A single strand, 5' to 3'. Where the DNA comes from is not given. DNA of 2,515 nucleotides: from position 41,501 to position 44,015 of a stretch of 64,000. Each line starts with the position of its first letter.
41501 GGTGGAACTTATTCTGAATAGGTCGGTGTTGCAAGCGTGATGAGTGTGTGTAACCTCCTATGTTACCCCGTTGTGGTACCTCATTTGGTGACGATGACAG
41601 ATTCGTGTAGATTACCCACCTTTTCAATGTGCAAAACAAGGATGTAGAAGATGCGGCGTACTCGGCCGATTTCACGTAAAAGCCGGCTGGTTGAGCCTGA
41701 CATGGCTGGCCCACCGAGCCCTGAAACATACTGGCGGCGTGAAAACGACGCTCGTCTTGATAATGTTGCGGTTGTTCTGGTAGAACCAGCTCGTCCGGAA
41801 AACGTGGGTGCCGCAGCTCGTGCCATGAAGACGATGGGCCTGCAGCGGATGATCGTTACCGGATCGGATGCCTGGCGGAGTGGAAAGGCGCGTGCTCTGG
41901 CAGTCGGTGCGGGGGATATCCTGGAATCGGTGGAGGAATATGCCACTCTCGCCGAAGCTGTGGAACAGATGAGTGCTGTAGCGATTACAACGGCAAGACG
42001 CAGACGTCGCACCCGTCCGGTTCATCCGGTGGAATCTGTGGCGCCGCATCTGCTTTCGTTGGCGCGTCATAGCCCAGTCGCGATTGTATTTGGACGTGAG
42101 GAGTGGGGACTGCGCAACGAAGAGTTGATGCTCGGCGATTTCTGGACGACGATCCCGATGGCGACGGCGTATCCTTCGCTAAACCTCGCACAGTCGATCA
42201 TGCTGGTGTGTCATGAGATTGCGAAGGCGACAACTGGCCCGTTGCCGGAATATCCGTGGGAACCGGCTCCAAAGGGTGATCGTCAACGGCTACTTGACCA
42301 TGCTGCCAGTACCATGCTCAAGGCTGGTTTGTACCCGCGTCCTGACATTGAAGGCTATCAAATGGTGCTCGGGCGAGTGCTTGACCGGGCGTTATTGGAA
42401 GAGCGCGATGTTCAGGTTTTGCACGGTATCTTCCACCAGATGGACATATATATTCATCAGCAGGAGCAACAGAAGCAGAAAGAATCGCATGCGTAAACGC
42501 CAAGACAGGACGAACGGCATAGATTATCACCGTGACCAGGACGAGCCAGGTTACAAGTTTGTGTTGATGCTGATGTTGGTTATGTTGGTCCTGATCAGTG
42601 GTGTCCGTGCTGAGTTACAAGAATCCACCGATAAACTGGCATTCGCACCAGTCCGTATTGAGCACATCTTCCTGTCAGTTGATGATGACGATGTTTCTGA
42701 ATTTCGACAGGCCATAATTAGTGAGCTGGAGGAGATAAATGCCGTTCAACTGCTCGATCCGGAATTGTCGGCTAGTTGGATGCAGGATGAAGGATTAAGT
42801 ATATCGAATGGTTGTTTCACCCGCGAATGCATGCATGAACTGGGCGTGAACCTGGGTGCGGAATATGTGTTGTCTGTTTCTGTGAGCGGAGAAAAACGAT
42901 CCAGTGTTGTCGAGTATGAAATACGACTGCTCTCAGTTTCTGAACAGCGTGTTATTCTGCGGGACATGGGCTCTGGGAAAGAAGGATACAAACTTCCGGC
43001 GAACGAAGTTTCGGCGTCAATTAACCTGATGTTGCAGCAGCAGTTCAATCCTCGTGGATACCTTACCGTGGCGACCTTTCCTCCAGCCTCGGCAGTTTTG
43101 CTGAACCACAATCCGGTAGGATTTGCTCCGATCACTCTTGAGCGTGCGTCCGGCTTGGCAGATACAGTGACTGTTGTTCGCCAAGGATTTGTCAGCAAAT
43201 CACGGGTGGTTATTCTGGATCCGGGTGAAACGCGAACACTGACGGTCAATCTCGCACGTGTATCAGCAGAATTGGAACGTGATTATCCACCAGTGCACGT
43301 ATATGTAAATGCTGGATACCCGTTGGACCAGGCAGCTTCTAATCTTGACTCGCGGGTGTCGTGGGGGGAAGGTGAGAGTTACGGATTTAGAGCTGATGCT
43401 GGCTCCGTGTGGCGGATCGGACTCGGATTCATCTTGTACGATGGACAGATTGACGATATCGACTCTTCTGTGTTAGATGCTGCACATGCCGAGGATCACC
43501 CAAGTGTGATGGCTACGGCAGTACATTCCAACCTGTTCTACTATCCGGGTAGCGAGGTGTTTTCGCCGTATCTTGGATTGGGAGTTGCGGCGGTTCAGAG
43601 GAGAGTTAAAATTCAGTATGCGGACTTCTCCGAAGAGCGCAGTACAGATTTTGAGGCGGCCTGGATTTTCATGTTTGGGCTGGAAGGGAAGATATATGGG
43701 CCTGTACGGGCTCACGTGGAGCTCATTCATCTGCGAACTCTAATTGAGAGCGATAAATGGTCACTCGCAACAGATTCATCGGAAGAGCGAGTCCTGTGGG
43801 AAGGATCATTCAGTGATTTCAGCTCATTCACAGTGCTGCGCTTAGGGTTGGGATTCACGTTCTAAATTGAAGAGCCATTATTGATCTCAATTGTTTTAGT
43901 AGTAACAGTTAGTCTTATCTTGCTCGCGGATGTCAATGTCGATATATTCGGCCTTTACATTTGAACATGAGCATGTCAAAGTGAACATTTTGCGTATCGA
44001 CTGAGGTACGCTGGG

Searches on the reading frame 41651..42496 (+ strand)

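Call 71: search_protein_families(library=pfam, proteins=[window:41651-42496:+], max_evalue=0.001)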
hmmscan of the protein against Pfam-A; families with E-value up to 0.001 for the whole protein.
window:41651-42496:+ (281 aa): 1 family
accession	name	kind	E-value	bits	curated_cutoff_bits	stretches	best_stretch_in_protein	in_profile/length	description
PF00588.24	SpoU_methylase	-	2.9e-28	99.2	29.7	1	39-188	2-142/142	SpoU rRNA Methylase family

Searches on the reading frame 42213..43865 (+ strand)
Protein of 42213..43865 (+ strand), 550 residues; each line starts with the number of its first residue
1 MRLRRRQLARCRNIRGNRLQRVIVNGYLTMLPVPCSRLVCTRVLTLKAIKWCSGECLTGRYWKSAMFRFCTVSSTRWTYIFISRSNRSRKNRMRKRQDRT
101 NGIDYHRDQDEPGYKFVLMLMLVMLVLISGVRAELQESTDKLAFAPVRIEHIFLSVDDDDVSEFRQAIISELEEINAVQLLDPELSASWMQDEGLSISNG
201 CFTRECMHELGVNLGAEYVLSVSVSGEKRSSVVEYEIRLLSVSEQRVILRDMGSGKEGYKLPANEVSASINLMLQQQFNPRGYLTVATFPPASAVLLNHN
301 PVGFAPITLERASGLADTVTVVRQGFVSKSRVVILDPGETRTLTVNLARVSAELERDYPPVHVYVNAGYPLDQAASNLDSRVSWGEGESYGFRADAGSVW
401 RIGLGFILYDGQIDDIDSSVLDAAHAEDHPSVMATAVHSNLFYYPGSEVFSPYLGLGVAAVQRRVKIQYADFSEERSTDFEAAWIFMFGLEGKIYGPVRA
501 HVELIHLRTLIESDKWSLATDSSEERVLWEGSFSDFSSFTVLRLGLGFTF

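Call 71: search_protein_families(library=pfam, proteins=[window:42213-43865:+], max_evalue=0.001)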
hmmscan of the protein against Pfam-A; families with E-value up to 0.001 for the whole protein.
window:42213-43865:+ (550 aa): 1 family
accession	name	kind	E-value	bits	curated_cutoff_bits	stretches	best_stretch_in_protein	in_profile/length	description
PF08308.17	PEGA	-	3.9e-06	27.1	20.8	1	282-349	2-69/71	PEGA domain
